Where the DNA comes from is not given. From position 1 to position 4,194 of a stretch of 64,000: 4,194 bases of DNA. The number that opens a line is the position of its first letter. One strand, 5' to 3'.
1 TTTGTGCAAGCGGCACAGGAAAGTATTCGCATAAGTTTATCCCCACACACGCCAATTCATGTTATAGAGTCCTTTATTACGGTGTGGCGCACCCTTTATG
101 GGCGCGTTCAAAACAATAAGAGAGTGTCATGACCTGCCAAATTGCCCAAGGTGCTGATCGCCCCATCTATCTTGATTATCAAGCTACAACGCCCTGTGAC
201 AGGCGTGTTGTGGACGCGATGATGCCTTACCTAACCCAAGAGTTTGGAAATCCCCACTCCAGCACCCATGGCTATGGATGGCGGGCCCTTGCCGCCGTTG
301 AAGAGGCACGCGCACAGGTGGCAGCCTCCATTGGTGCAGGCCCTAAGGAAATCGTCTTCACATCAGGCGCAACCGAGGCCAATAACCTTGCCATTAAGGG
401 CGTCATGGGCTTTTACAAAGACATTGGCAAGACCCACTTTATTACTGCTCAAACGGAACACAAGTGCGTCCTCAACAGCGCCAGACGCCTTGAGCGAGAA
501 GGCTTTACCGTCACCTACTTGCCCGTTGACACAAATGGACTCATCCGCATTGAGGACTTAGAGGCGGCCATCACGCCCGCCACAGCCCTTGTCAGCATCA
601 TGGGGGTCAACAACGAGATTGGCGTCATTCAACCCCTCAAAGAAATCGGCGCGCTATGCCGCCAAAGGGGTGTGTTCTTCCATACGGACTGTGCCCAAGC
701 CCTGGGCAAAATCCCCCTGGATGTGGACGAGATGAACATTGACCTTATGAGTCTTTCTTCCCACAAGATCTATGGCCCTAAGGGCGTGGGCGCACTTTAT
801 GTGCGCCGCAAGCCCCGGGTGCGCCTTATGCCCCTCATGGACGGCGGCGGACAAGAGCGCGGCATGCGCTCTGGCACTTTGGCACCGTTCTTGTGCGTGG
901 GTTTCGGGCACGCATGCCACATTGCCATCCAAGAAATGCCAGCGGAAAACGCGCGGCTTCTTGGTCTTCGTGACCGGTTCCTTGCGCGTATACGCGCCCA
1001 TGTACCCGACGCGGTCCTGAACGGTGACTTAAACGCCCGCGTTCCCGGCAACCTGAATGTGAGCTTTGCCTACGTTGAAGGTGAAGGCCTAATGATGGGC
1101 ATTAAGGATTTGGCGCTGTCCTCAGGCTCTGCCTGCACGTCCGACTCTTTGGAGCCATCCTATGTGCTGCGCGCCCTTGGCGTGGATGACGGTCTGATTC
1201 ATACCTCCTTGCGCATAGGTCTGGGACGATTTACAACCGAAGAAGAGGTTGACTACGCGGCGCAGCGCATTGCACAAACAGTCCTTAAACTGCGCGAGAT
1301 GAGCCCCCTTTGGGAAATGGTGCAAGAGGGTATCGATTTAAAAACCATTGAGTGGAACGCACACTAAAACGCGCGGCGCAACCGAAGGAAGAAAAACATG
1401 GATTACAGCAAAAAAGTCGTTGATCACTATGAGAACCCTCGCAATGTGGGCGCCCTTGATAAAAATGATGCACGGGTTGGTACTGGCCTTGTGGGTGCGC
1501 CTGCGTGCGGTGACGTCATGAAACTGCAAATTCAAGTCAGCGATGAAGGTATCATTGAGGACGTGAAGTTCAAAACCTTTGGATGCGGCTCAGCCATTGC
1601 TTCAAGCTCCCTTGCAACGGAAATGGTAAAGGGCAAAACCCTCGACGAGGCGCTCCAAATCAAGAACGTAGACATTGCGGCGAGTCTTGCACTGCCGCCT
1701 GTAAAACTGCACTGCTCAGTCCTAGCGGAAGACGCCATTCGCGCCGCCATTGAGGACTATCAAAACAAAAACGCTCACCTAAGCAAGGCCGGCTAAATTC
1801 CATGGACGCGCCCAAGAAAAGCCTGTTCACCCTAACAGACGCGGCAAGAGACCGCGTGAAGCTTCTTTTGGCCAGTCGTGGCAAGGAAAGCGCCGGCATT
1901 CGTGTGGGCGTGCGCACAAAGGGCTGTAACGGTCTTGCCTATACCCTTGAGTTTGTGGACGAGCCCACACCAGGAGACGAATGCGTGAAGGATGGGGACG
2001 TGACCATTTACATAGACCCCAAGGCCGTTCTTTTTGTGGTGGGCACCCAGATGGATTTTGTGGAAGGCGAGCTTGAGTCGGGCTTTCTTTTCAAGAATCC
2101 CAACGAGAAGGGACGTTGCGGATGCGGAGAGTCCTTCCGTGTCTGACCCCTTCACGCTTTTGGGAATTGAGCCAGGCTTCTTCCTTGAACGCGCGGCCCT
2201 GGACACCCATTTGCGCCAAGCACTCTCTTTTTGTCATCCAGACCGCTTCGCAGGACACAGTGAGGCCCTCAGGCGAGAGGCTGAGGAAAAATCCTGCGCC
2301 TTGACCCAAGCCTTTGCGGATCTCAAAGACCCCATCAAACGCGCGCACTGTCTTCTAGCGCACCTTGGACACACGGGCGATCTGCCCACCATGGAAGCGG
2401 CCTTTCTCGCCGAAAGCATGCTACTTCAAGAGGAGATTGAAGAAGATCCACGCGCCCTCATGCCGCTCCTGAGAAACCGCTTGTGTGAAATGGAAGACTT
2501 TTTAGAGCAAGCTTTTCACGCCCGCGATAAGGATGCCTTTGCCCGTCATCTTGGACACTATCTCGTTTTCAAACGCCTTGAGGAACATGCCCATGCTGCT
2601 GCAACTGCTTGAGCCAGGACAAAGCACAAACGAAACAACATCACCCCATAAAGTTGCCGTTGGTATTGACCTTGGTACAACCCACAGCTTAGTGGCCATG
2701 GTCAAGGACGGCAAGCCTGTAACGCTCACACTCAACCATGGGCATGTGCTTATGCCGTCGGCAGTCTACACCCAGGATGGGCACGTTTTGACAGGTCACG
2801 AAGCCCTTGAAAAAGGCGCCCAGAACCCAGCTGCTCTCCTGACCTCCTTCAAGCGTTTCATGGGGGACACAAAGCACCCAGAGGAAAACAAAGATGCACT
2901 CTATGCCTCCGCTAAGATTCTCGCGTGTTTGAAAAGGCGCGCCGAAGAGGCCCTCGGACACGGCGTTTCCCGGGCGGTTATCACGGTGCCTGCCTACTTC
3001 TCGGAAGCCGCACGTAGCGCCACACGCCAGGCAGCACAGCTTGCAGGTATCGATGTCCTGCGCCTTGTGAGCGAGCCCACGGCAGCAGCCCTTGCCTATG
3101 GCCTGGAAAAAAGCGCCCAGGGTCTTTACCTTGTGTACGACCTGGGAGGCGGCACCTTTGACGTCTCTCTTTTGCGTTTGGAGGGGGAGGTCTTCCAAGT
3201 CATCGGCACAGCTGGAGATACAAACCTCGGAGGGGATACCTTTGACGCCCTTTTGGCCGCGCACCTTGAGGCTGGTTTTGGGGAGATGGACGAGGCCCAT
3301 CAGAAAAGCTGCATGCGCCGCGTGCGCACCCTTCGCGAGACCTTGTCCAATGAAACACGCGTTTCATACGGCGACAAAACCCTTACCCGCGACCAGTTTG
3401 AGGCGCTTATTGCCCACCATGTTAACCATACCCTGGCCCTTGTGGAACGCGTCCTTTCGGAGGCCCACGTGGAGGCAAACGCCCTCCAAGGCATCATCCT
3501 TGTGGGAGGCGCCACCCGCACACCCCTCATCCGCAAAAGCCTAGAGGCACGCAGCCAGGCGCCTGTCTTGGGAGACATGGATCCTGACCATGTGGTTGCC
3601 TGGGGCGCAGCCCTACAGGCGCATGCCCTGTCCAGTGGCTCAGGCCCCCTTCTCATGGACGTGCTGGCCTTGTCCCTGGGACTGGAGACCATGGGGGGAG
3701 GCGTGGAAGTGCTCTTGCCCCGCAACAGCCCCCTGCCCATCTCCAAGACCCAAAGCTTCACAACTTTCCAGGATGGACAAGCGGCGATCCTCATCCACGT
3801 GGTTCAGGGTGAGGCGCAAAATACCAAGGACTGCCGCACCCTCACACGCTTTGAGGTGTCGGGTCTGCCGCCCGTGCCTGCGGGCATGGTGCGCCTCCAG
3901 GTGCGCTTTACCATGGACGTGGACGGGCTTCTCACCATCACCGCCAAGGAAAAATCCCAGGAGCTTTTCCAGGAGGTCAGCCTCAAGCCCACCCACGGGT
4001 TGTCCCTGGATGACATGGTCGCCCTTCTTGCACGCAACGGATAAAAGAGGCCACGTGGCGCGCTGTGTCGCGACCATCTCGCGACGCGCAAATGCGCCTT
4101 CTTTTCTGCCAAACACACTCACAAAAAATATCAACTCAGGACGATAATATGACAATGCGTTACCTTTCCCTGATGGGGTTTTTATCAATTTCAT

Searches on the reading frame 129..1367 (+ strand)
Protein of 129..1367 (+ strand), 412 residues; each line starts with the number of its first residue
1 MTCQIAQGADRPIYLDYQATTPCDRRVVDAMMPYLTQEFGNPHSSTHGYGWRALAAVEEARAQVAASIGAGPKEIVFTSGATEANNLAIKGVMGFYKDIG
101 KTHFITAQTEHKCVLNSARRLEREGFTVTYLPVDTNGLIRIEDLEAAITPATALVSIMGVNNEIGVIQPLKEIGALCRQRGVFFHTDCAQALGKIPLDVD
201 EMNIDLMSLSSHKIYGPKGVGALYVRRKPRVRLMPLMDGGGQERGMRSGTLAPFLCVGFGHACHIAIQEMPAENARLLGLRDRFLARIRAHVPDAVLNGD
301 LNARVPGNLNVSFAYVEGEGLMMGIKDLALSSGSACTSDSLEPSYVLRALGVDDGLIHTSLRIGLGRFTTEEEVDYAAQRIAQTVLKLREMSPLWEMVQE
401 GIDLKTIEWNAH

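Call 16: search_protein_families(library=pfam, proteins=[window:129-1367:+], max_evalue=0.001)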
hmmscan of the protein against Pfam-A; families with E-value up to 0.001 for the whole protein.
window:129-1367:+ (412 aa): 4 families
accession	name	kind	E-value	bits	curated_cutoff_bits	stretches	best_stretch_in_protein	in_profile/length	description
PF00266.25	Aminotran_5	-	2e-84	284.1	21.5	1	13-376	1-370/371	Aminotransferase class-V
PF01041.23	DegT_DnrJ_EryC1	-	3.4e-08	33.5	19.8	1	72-193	39-151/360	DegT/DnrJ/EryC1/StrS aminotransferase family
PF01212.27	Beta_elim_lyase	-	1.5e-05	24.9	27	1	70-190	45-171/288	Beta-eliminating lyase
PF00155.27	Aminotran_1_2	-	0.00034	20.3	19.7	1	45-189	34-187/361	Aminotransferase class I and II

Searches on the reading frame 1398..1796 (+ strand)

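Call 16: search_protein_families(library=pfam, proteins=[window:1398-1796:+], max_evalue=0.001)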
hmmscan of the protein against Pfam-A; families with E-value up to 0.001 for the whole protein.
window:1398-1796:+ (132 aa): 1 family
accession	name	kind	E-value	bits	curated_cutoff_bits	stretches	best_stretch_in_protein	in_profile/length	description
PF01592.21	NifU_N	-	3.8e-54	182.7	22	1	3-126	2-125/127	NifU-like N terminal domain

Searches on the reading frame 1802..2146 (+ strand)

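Call 16: search_protein_families(library=pfam, proteins=[window:1802-2146:+], max_evalue=0.001)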
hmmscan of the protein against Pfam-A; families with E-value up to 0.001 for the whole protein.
window:1802-2146:+ (114 aa): 1 family
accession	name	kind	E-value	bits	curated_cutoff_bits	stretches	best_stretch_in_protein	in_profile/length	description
PF01521.26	Fe-S_biosyn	-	1.3e-17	64.4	26.3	1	10-110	4-110/110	Iron-sulphur cluster biosynthesis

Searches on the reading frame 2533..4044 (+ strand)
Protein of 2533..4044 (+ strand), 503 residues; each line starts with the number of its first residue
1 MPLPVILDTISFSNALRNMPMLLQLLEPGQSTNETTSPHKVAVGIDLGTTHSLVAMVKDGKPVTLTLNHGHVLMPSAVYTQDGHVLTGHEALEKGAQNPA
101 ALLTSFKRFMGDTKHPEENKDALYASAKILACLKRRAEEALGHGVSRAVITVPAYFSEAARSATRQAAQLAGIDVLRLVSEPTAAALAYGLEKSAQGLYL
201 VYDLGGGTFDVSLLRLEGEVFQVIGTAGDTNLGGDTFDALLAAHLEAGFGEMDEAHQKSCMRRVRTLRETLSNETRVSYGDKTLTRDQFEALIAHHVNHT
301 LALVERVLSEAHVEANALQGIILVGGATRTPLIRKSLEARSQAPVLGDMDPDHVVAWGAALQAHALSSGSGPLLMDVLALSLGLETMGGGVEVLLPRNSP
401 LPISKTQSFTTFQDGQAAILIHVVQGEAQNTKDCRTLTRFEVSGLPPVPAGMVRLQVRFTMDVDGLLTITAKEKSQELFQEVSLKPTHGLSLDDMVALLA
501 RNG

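Call 16: search_protein_families(library=pfam, proteins=[window:2533-4044:+], max_evalue=0.001)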
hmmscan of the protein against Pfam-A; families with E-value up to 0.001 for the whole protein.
window:2533-4044:+ (503 aa): 2 families
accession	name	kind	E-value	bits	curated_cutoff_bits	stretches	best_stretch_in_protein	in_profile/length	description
PF00012.26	HSP70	-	7.3e-119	398.1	20.6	2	125-495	113-507/599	Hsp70 protein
PF06723.19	MreB_Mbl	-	7.4e-15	55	27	1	130-361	78-317/327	MreB/Mbl protein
